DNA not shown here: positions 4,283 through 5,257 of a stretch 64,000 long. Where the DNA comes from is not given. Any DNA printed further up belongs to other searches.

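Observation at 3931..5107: NiSOD-like 'HCD' protein with His-rich tail, coupled to a SodX-like cytoplasmic S26 protease, but not SodN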

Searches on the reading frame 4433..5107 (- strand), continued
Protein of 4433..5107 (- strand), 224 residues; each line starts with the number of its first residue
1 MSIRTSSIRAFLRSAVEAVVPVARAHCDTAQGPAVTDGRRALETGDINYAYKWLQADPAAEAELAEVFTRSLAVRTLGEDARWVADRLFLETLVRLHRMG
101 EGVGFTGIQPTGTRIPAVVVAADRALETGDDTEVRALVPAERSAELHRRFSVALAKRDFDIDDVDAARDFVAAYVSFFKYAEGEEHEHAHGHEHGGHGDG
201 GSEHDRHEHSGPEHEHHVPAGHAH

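Call 32: find_encoding_contigs(protein=P0105, flank=7000, max_places=3)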
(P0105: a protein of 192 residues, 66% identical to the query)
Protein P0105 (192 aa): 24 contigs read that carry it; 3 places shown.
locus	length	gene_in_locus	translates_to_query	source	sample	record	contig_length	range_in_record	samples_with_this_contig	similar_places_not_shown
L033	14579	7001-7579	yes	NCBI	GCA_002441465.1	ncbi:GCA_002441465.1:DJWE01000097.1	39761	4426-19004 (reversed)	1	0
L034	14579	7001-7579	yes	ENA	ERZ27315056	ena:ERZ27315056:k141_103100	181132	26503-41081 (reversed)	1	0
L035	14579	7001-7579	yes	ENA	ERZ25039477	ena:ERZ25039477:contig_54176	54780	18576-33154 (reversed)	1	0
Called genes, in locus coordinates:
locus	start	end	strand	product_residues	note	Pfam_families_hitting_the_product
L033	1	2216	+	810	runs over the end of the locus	PF21686:LigD_Prim-Pol, PF13298:LigD_N, PF01068:DNA_ligase_A_M, PF04679:DNA_ligase_A_C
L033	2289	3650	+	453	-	PF00282:Pyridoxal_deC, PF00266:Aminotran_5 (weak)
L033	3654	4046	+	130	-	PF00293:NUDIX, PF14815:NUDIX_4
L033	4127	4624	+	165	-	-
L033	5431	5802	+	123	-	PF08937:ThsB_TIR, PF13676:TIR_2 (weak)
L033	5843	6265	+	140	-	PF24838:8xMP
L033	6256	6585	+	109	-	PF24792:DUF7701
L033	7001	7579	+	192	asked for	PF20046:DUF6448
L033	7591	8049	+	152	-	PF00717:Peptidase_S24, PF10502:Peptidase_S26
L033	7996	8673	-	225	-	PF00027:cNMP_binding, PF13545:HTH_Crp_2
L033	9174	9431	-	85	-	-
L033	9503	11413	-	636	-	-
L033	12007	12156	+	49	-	-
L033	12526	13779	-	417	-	PF00483:NTP_transferase, PF24894:Hexapep_GlmU, PF25084:LbH_EIF2B (faint), PF25247:LbH_GLGC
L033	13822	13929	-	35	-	-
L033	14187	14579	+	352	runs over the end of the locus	PF01926:MMR_HSR1 (weak), PF06071:YchF-GTPase_C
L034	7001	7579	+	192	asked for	PF20046:DUF6448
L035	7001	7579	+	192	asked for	PF20046:DUF6448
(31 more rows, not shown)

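Call 33: fold_search(model_id=the predicted structure, library=pdb)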
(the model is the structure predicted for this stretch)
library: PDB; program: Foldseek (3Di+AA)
matches with E <= 10: 129; with E <= 0.001: 0
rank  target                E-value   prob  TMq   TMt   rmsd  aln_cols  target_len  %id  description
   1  5tpm_D                8.1e-01  0.33  0.22  0.33  15.3       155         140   10  2.8 Angstrom Crystal Structure of the C-terminal Dimerization Domain of Transcriptional Regulator PdhR from Escherichi (released 2016-11-02)
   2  6on4_A                9.4e-01  0.16  0.19  0.19  16.7       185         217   16  Crystal structure of the GntR-type sialoregulator NanR from Escherichia coli, in complex with sialic acid (released 2020-07-08)
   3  5tpm_B                1.0e+00  0.28  0.22  0.33  15.1       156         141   12  2.8 Angstrom Crystal Structure of the C-terminal Dimerization Domain of Transcriptional Regulator PdhR from Escherichi (released 2016-11-02)
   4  7u5q_B                1.1e+00  0.16  0.20  0.20  16.1       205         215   14  Crystal structure of transcriptional regulator, GntR family, from Brucella melitensis (released 2022-03-09)
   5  9jpk_A                1.4e+00  0.21  0.23  0.31  13.6       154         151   12  Crystal structure of DhdR inducer binding domain (released 2024-11-06)
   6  7z1u_A                1.4e+00  0.09  0.15  0.20  14.9       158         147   11  Biochemical implications of the substitution of a unique cysteine residue in sugar beet phytoglobin BvPgb 1.2 (released 2022-09-07)
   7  2fzf_A                1.5e+00  0.06  0.13  0.17  17.2       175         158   11  Hypothetical Protein Pfu-1136390-001 From Pyrococcus furiosus (released 2006-02-21)
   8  8z6g_D                1.8e+00  0.10  0.18  0.22  14.8       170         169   12  the AlgU-MucAcyto complex structure in Pseudomonas aeruginosa (released 2024-05-08)
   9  9jpl_B                1.8e+00  0.18  0.22  0.31  15.6       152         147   12  Crystal structure of DhdR inducer binding domain in complex with inducer (released 2024-11-06)
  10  4p9f_A                1.8e+00  0.13  0.19  0.20  15.3       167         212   16  E. coli McbR/YncC (released 2015-01-14)
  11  6za7_D                1.8e+00  0.13  0.23  0.22  14.1       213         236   15  Structure of the apo transcriptional repressor Atu1419 (VanR) from agrobacterium fabrum (released 2020-12-02)
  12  7puk_A                2.0e+00  0.07  0.14  0.09  13.1       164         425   14  Crystal structure of Endoglycosidase E GH18 domain from Enterococcus faecalis in complex with Man5 product (released 2022-03-16)
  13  9vkn_B                2.2e+00  0.16  0.22  0.32  15.8       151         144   12  Crystal structure of DhdR in complex with inducer L2HG (released 2025-08-06)
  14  4p9f_B                2.2e+00  0.14  0.21  0.23  15.9       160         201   16  E. coli McbR/YncC (released 2015-01-14)
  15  1fpo_C                2.3e+00  0.07  0.14  0.19  13.0       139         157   14  HSC20 (HSCB), A J-TYPE CO-CHAPERONE FROM E. COLI (released 2000-12-08)
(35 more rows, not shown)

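Call 35: find_related_loci(query=A1, collection=metagenome_contigs, flank=5000)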
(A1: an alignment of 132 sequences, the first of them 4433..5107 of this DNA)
Query A1 (224 aa) in metagenome_contigs; peptide patterns used: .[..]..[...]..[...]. (x = any residue, [..] = any of these).
600 stretches matched a pattern (row limit reached: there are more); 589 encode a relative of the query (tblastn E <= 1e-3); the best 80 are kept; 80 distinct loci.
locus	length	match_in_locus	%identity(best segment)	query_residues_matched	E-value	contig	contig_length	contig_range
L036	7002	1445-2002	63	12-199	3e-69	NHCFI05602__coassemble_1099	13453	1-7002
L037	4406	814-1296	66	21-183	2e-64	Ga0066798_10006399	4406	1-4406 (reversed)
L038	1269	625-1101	66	24-184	9e-68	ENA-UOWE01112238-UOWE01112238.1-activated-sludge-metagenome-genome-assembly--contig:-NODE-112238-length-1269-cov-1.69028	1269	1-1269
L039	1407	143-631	67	24-188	2e-66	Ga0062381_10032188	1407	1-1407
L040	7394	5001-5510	60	4-181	1e-62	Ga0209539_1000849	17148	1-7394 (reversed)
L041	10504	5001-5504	55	23-192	1e-61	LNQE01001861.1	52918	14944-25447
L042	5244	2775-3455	52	2-220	1e-59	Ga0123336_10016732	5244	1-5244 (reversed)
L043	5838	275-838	55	5-194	2e-56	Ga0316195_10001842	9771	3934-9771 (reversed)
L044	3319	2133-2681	45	11-195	1e-54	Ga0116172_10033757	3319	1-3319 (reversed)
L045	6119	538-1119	44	23-219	1e-54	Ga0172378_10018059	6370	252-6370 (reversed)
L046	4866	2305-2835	44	22-200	2e-52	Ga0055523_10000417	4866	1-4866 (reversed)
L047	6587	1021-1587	44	25-222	4e-52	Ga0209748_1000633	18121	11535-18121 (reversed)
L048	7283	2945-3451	54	12-184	3e-51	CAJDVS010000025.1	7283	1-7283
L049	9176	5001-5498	47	25-192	2e-48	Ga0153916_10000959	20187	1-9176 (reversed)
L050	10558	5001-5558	40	2-189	2e-47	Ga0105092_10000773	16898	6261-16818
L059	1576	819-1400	42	23-216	2e-43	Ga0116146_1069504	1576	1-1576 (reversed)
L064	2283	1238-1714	47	23-183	5e-42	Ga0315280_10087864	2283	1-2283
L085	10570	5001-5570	40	19-209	2e-39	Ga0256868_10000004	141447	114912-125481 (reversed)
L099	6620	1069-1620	43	23-215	3e-38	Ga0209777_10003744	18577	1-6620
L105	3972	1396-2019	39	10-222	3e-38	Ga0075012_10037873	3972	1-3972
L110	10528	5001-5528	46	19-197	2e-40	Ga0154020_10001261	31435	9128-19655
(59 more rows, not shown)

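Call 39: search_solved_structures(query=A1, max_evalue=10, show_alignments=2)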
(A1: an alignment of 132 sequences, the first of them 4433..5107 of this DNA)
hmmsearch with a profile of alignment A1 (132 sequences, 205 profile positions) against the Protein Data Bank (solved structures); distinct sequences matched with E-value up to 10: 1.
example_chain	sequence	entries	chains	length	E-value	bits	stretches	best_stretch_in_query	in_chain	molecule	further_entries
8g8i_A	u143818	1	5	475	0.038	16.9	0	44-73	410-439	C3HR3_9r_shift4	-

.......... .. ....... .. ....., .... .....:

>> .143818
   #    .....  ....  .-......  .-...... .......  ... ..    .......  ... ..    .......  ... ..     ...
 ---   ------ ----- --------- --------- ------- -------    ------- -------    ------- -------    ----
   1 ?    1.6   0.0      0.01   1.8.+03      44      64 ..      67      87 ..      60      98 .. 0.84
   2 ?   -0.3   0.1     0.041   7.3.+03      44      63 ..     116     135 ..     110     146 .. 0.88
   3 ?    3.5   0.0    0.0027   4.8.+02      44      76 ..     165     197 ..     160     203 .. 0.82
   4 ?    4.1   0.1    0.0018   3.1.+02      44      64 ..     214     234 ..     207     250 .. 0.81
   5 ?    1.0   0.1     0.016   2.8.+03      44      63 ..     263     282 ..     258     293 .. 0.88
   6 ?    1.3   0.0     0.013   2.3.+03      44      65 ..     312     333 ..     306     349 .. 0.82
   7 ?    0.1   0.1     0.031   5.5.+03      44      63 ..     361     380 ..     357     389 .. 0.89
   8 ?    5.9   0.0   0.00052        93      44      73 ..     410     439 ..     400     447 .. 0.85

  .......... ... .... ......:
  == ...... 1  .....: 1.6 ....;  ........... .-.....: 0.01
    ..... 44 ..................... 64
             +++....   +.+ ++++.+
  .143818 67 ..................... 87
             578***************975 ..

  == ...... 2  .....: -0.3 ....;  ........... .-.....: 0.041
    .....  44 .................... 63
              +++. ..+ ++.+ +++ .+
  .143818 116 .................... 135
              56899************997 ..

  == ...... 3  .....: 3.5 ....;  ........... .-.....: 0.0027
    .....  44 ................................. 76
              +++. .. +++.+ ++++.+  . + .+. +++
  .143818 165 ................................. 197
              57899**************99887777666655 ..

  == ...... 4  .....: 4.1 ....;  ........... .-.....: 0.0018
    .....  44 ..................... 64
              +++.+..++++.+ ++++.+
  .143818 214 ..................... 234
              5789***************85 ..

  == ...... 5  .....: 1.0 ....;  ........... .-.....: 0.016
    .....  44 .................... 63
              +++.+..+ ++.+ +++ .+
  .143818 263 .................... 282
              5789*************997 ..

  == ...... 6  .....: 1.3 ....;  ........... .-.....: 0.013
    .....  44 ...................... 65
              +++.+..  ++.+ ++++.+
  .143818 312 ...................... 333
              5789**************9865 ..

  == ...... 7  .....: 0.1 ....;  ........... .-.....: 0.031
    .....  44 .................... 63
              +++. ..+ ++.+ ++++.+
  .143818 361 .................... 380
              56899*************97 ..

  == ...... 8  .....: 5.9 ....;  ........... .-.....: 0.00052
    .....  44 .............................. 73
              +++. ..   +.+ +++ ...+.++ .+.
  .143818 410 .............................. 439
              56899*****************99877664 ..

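Call 49: search_protein_families(library=pfam, proteins=[L085:2268-3536:+, L046:772-2025:+, L110:2788-3225:-, L027:6601-8940:+, L041:6594-7868:+, L105:2039-2794:+, L064:1796-2233:+, L099:1636-2100:+, L059:67-738:+], max_evalue=0.001)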
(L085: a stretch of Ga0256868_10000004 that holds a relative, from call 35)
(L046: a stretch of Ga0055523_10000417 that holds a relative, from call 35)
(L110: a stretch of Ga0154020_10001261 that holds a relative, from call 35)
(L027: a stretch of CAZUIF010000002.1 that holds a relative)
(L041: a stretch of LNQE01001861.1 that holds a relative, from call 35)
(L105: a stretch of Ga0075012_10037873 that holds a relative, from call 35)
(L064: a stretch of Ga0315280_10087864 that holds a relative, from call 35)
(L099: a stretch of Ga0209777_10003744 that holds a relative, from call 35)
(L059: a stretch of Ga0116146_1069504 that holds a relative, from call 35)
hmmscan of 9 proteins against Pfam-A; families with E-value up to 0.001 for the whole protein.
L085:2268-3536:+ (423 aa): 4 families
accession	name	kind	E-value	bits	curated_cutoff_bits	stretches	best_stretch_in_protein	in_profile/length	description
PF13596.12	PAS_10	-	1.9e-30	106.1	22.1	1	306-409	3-106/106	PAS domain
PF04282.18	DUF438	-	2e-20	72.9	25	1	35-99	2-66/67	Family of unknown function (DUF438)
PF01814.28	Hemerythrin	-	4.8e-15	56.6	25.3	1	110-237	1-125/127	Hemerythrin HHE cation binding domain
PF08448.16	PAS_4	-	1e-05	26.2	23.1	1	308-410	1-107/110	PAS fold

L046:772-2025:+ (418 aa): 2 families
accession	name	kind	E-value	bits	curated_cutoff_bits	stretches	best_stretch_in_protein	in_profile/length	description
PF12833.13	HTH_18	-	1.1e-15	58.1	33.6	1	327-408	1-79/80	Helix-turn-helix domain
PF00165.29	HTH_AraC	-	3.7e-08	33.7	26.6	1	379-406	14-40/42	Bacterial regulatory helix-turn-helix proteins, AraC family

L110:2788-3225:- (146 aa): 1 family
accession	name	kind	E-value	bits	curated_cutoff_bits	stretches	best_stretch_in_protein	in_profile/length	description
PF07883.17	Cupin_2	-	3.2e-06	27.2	27.2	1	82-136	13-63/70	Cupin domain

L027:6601-8940:+ (780 aa): 2 families
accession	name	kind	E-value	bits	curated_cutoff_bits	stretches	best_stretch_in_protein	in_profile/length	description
PF22085.1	NorB_cytochrome_c-like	-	4.7e-70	236.1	29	1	62-242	1-181/181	Nitric oxide reductase subunit B, cytochrome c-like domain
PF00115.25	COX1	-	5.1e-56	190.8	34.8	1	305-750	1-436/436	Cytochrome C and Quinol oxidase polypeptide I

L041:6594-7868:+ (425 aa): 5 families
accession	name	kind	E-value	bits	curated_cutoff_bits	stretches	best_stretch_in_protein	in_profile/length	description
PF19583.5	ODP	-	5.4e-23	82.3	27.2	1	63-254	3-194/194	ODP family beta lactamase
PF00753.33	Lactamase_B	-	1.4e-15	58.2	22.7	1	63-197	6-154/196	Metallo-beta-lactamase superfamily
PF00258.30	Flavodoxin_1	-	3.1e-15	57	25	1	282-416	1-143/143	Flavodoxin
PF12706.13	Lactamase_B_2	-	5.5e-09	36.4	27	1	73-175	2-116/200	Beta-lactamase superfamily domain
PF16661.11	Lactamase_B_6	-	0.00019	21.3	27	1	70-132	5-73/193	Metallo-beta-lactamase superfamily domain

L105:2039-2794:+ (252 aa): 2 families
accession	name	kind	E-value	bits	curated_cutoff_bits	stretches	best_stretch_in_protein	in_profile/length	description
PF01814.28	Hemerythrin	-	5.1e-20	72.7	25.3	1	94-246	4-127/127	Hemerythrin HHE cation binding domain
PF04405.19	ScdA_N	-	1.5e-16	60.2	32.5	1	21-73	3-55/56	Domain of Unknown function (DUF542)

L064:1796-2233:+ (146 aa): 3 families
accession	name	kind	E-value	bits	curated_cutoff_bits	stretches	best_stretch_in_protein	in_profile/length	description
PF22752.1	DUF488-N3i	-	7e-37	127.3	27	1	23-136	1-114/131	Inactive DUF488-N3 subclade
PF04343.18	DUF488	-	7.7e-32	110.9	22.2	1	25-133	1-121/121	Domain of unknown function DUF488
PF22751.1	DUF488-N3a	-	7.2e-25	88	27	1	24-136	1-117/118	Active DUF488-N3 subclade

L099:1636-2100:+ (155 aa): 1 family
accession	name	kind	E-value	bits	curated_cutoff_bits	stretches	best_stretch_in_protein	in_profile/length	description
PF07883.17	Cupin_2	-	7.9e-15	54.8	27.2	1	76-142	3-69/70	Cupin domain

L059:67-738:+ (224 aa): 4 families
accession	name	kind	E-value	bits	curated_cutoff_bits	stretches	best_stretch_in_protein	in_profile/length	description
PF17932.6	TetR_C_24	-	3.7e-11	43.7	26.4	1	89-203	2-113/114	Tetracyclin repressor-like, C-terminal domain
PF00440.29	TetR_N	-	4.7e-11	42.7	24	1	24-68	2-46/47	Bacterial regulatory proteins, tetR family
PF08359.16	TetR_C_4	-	2.3e-09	37.9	21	1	76-202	7-132/133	YsiA-like protein, C-terminal region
PF16925.10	TetR_C_13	-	2.6e-06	28.2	27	1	109-179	22-92/109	Tetracyclin repressor-like, C-terminal domain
